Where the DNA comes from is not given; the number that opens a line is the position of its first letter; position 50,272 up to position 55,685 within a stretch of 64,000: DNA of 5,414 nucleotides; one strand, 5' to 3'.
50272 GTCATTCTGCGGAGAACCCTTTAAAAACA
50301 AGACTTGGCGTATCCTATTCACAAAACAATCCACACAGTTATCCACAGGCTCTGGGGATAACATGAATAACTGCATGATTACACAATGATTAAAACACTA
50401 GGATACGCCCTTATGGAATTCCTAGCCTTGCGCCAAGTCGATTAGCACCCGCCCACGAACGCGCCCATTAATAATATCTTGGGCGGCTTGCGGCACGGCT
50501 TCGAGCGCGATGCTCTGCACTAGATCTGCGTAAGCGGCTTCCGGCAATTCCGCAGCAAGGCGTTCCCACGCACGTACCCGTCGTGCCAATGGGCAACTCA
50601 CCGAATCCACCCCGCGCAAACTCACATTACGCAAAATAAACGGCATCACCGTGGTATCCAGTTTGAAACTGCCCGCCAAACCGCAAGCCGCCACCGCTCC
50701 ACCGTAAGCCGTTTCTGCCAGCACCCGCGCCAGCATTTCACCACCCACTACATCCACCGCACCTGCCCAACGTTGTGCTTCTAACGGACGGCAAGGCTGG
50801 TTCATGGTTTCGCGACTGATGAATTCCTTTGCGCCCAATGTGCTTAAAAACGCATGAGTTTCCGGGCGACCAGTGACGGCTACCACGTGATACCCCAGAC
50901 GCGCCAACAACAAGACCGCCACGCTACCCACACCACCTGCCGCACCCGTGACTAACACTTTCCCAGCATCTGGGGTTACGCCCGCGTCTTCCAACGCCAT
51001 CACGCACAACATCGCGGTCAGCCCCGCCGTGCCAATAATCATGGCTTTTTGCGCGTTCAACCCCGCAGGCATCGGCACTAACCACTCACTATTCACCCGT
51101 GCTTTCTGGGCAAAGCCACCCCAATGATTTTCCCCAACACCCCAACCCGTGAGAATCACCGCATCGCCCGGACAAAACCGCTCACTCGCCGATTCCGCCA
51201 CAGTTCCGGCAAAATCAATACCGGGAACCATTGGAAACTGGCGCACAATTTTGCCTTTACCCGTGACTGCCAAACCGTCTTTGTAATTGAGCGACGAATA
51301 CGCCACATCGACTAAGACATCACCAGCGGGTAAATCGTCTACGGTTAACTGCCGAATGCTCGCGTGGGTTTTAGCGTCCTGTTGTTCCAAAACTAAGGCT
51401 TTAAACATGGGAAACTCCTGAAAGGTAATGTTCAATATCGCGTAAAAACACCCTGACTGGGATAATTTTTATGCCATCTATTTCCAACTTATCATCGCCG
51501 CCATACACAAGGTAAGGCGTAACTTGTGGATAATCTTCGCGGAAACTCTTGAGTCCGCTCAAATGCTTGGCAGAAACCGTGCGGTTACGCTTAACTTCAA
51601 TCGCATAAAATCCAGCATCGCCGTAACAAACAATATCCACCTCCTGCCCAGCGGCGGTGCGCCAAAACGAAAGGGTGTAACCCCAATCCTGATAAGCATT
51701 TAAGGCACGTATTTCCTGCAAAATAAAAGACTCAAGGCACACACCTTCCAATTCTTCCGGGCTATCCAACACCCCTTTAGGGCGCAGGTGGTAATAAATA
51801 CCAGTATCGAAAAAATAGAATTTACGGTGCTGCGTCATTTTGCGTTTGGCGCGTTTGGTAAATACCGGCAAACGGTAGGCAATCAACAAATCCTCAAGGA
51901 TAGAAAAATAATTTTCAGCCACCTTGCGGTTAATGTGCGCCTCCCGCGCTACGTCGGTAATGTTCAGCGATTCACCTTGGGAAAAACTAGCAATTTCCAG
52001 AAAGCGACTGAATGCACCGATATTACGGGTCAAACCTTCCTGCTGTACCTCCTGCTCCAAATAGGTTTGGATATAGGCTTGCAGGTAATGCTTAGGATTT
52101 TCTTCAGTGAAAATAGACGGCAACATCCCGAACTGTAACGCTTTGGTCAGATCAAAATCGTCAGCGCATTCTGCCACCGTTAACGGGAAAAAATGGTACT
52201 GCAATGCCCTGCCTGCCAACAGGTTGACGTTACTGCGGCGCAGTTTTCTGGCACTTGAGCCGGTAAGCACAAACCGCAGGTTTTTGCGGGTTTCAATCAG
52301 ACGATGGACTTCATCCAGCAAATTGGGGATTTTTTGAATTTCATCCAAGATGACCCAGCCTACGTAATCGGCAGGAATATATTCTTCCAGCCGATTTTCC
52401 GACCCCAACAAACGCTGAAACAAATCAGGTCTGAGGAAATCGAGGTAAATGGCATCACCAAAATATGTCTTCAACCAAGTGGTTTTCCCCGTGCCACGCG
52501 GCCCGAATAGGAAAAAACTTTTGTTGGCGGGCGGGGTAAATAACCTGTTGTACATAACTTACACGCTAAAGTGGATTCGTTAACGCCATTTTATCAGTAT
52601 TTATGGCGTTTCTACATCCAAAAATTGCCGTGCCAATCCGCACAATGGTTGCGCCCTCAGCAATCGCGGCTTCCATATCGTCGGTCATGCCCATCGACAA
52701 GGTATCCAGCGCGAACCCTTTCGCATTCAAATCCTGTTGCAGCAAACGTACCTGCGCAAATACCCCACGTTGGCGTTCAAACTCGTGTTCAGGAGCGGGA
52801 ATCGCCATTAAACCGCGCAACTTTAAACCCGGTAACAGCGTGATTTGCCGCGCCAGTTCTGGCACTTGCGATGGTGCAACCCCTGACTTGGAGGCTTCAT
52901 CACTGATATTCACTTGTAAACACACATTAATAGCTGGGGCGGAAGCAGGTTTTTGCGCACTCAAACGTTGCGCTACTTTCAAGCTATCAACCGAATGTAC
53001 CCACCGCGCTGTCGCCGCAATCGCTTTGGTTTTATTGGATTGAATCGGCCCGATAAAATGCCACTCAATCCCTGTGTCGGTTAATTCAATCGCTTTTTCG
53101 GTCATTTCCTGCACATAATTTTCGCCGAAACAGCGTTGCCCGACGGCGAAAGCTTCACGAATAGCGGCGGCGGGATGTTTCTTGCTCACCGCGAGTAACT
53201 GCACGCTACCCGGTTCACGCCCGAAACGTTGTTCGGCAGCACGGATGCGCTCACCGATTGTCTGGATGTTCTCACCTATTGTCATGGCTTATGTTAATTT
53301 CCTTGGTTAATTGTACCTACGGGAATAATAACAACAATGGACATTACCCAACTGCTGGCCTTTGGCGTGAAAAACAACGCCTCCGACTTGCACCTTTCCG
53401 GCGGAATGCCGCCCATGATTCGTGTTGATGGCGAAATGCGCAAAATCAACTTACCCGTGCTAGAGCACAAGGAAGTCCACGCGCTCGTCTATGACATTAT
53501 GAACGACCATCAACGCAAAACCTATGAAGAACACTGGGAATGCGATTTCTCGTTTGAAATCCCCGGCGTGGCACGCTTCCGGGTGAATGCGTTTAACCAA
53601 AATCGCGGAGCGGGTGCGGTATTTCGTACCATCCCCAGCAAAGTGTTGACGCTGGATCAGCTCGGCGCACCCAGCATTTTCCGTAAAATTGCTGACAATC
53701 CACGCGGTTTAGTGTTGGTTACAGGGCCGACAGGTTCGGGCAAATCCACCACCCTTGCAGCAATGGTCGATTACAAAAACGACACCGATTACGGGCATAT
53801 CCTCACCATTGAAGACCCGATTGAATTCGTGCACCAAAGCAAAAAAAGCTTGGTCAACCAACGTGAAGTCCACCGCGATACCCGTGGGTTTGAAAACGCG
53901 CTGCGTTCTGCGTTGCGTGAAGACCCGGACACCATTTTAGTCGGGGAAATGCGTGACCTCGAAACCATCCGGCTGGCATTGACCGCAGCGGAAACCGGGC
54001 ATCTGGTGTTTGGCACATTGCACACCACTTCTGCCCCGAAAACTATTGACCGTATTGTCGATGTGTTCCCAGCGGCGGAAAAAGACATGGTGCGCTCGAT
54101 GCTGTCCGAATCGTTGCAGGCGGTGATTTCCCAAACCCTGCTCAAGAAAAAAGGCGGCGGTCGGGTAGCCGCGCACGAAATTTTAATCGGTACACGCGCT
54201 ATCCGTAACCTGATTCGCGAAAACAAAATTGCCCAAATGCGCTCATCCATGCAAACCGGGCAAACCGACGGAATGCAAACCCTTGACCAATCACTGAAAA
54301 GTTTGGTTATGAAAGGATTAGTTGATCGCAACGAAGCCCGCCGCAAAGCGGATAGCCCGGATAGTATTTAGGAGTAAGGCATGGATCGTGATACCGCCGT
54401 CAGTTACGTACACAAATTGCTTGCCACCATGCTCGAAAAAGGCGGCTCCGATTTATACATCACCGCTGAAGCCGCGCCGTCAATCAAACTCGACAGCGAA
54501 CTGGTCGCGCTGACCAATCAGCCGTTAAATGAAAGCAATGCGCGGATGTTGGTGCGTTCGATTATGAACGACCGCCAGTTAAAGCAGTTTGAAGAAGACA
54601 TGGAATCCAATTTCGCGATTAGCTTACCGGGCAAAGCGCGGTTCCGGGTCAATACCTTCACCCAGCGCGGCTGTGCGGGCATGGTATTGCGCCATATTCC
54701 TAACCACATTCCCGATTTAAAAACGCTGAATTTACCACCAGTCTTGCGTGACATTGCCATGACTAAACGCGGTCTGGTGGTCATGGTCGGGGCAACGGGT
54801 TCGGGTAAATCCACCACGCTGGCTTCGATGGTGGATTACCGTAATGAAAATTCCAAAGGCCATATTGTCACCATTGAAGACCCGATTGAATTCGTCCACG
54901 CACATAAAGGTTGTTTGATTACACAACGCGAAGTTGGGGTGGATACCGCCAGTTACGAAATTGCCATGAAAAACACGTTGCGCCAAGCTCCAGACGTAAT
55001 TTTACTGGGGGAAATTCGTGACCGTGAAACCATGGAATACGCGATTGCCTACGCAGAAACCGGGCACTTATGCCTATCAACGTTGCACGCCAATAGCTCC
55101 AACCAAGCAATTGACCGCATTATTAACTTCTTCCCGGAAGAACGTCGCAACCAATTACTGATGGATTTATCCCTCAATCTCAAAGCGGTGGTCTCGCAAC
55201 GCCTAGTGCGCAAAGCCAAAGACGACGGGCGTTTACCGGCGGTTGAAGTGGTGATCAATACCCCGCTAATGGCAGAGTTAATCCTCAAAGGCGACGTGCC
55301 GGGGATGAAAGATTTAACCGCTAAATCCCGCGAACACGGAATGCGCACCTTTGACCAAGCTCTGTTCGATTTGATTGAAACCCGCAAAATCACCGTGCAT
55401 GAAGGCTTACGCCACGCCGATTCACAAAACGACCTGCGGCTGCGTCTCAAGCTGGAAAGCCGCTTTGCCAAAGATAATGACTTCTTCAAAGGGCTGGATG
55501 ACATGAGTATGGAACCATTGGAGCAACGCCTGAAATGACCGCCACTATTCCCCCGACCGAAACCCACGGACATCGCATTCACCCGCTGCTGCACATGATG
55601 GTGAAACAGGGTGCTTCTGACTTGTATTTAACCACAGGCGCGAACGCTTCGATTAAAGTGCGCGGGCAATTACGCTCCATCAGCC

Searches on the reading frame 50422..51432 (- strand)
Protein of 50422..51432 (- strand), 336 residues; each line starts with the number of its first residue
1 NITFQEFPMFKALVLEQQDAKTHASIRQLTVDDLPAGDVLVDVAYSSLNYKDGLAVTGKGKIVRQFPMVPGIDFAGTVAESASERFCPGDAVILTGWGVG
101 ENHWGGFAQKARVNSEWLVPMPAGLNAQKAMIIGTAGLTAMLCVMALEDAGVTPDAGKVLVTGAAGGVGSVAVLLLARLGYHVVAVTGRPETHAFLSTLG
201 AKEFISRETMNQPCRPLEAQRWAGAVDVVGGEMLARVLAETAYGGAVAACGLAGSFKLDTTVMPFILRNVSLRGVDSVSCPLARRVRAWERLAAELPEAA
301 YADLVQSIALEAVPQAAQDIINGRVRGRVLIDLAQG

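Call 48: search_protein_families(library=pfam, proteins=[window:50422-51432:-], max_evalue=0.00001)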
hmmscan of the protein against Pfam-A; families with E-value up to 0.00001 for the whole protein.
window:50422-51432:- (336 aa): 2 families
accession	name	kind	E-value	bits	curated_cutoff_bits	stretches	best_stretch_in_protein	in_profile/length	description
PF08240.17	ADH_N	-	5.7e-13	49.5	23.5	1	36-122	2-103/104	Alcohol dehydrogenase GroES-like domain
PF00107.32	ADH_zinc_N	-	6.7e-13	49.2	31.8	1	167-279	1-116/129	Zinc-binding dehydrogenase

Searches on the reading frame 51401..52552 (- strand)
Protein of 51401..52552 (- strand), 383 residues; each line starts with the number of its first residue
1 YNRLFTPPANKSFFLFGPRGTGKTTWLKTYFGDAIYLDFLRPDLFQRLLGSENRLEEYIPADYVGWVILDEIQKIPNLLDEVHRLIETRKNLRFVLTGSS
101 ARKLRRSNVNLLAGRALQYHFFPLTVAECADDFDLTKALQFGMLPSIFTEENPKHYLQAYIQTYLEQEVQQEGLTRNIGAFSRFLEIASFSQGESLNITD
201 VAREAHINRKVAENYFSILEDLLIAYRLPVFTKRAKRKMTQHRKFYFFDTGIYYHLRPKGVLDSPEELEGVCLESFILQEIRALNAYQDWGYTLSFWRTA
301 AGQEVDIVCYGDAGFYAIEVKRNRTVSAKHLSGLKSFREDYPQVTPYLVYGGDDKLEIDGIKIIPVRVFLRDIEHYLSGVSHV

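Call 48: search_protein_families(library=pfam, proteins=[window:51401-52552:-], max_evalue=0.00001)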
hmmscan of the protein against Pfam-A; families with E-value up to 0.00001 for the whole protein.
window:51401-52552:- (383 aa): 2 families
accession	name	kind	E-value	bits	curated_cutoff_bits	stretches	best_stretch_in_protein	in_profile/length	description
PF13635.12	DUF4143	-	6.3e-30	104.5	28.1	1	166-322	1-159/160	Domain of unknown function (DUF4143)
PF13173.12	AAA_14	-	2.2e-24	86.4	27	1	10-129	2-128/129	AAA domain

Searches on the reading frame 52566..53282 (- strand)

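Call 48: search_protein_families(library=pfam, proteins=[window:52566-53282:-], max_evalue=0.00001)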
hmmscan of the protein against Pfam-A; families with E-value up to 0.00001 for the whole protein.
window:52566-53282:- (238 aa): 1 family
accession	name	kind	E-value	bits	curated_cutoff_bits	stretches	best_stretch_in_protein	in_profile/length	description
PF01168.26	Ala_racemase_N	-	2.2e-24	86.9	24.1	1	7-224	4-219/220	Alanine racemase, N-terminal domain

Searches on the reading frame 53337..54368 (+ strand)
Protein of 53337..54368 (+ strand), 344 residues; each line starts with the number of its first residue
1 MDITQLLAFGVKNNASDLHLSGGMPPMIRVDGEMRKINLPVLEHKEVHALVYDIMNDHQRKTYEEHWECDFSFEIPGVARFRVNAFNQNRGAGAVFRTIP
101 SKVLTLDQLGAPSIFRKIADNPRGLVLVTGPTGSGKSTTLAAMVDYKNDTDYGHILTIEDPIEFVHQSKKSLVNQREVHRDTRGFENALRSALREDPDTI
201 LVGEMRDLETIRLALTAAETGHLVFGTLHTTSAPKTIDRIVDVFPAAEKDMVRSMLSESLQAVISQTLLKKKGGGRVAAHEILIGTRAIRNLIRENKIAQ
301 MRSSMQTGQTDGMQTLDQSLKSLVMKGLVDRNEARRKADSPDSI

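Call 49: search_protein_families(library=pfam, proteins=[window:53337-54368:+], max_evalue=0.00001)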
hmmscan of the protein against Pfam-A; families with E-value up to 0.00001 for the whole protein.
window:53337-54368:+ (344 aa): 1 family
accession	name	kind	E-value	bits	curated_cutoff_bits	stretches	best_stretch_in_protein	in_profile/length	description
PF00437.27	T2SSE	-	4e-52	177.5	24.9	1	9-310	18-314/370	Type II/IV secretion system protein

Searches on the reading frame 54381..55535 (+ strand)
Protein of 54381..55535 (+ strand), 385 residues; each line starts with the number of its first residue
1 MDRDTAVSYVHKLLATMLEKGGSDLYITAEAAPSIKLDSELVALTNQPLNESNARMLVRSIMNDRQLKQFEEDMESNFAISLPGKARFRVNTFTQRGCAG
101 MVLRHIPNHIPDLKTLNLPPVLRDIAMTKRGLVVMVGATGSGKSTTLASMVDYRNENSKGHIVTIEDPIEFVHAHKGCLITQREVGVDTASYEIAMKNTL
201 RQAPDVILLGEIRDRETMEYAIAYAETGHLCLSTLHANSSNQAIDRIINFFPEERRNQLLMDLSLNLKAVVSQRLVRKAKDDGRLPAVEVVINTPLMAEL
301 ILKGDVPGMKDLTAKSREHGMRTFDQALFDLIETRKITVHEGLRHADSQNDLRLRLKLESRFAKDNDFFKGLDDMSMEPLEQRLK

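Call 49: search_protein_families(library=pfam, proteins=[window:54381-55535:+], max_evalue=0.00001)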
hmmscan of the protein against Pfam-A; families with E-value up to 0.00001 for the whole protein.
window:54381-55535:+ (385 aa): 1 family
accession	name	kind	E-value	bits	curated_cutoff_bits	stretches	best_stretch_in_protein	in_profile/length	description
PF00437.27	T2SSE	-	4.7e-46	157.5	24.9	1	6-283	8-285/370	Type II/IV secretion system protein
